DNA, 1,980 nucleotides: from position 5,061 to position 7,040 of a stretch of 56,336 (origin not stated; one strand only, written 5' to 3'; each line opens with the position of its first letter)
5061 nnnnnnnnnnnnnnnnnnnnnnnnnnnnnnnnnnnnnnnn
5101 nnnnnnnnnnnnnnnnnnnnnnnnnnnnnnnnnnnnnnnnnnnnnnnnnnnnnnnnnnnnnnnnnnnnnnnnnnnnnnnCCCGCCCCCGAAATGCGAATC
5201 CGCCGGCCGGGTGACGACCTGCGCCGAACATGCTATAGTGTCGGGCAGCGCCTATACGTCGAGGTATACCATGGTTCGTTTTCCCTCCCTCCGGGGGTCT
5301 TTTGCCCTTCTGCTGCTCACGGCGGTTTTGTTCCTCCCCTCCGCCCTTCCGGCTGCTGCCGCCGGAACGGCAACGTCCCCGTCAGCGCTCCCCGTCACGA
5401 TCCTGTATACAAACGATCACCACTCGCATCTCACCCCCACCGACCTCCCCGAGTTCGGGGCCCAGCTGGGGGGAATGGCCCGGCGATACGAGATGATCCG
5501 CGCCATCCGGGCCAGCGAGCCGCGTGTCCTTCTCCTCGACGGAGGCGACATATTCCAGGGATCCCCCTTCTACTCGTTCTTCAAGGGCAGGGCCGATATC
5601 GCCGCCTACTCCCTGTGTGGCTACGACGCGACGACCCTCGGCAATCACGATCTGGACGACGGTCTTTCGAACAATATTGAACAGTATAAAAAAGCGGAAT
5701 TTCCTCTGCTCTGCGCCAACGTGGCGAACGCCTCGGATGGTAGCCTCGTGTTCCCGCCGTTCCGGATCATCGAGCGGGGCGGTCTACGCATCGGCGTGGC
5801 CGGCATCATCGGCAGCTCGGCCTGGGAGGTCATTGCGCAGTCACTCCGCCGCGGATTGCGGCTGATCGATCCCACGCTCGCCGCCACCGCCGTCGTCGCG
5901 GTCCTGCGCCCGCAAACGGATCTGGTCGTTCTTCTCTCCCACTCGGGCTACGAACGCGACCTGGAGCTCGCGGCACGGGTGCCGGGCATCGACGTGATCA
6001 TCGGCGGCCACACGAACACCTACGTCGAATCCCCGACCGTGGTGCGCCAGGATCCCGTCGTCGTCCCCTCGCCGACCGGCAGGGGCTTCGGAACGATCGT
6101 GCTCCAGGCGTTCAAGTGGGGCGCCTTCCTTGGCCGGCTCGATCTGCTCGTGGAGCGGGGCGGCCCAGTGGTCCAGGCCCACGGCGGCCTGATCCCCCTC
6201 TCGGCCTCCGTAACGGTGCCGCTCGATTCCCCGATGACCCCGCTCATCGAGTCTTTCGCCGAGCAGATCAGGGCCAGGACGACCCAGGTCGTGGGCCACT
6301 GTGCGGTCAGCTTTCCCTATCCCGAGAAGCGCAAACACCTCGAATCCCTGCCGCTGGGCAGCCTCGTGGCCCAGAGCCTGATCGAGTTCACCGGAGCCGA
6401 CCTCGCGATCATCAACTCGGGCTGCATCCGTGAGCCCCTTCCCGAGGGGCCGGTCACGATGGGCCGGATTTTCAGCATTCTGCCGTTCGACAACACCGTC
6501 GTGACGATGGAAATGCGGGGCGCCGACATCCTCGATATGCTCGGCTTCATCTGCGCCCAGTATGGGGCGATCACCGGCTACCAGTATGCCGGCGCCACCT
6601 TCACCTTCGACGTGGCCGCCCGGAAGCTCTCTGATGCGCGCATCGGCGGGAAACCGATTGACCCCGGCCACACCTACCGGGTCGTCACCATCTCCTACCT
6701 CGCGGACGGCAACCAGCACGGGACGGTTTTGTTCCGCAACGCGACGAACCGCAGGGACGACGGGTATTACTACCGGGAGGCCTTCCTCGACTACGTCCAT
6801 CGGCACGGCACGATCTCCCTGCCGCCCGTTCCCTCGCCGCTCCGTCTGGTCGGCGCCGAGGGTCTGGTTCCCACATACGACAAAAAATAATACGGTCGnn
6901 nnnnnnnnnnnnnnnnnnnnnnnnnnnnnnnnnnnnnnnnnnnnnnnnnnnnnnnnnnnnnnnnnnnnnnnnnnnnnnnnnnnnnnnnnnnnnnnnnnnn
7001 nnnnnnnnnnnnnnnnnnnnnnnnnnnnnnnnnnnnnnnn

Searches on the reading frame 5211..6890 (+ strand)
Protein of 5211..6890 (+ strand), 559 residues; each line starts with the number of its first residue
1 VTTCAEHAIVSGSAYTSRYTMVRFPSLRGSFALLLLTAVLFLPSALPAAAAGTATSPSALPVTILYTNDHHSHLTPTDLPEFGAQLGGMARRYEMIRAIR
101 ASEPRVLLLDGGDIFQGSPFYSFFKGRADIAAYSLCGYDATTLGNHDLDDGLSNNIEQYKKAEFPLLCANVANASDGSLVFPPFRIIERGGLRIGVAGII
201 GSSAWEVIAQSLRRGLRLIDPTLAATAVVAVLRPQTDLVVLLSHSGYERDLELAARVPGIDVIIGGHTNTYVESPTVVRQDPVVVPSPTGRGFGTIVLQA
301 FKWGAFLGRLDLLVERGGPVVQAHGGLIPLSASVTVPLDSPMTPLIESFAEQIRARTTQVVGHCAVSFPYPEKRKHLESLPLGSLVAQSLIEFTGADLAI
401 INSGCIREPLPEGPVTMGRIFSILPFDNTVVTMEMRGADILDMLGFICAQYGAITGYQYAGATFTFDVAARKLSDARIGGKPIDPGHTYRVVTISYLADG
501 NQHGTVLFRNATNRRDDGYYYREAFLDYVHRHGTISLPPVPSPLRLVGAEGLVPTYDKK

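Call 63: search_protein_families(library=pfam, proteins=[window:5211-6890:+], max_evalue=0.001)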
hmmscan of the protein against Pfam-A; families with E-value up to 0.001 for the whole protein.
window:5211-6890:+ (559 aa): 2 families
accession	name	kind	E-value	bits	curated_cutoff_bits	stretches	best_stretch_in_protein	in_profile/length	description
PF02872.23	5_nucleotid_C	-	3.8e-27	95.8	23.6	1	361-502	2-151/158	5'-nucleotidase, C-terminal domain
PF00149.33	Metallophos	-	5.2e-10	40.5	21.5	1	63-268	2-188/191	Calcineurin-like phosphoesterase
